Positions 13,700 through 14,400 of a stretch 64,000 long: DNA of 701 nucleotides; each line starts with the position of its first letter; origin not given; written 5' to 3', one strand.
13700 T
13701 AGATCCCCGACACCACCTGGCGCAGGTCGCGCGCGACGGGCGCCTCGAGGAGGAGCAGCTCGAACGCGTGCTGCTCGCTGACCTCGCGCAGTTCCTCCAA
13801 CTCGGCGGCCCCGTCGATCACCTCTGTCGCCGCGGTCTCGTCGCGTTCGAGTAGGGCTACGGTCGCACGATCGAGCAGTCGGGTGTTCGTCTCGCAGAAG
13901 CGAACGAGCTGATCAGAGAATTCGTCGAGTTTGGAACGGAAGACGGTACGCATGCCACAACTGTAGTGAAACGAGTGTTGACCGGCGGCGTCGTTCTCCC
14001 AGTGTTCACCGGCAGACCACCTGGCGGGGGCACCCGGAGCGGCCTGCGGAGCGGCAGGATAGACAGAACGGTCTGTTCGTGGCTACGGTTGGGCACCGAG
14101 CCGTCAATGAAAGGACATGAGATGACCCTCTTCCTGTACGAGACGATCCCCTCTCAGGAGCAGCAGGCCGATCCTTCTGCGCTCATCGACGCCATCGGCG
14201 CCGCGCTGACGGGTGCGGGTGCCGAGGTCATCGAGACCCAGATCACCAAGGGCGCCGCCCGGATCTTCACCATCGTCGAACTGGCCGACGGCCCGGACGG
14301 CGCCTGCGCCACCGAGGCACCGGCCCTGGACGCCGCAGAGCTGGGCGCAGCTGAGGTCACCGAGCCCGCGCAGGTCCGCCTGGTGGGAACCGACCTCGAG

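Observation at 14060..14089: McbR-type operator over the -35 of the DUF4242 operon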

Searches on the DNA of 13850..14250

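Call 89: search_rna_families(source=window, start=13850, end=14250, threshold=evalue, max_evalue=1)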
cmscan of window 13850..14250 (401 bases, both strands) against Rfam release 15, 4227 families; matches with E-value up to 1: 0.
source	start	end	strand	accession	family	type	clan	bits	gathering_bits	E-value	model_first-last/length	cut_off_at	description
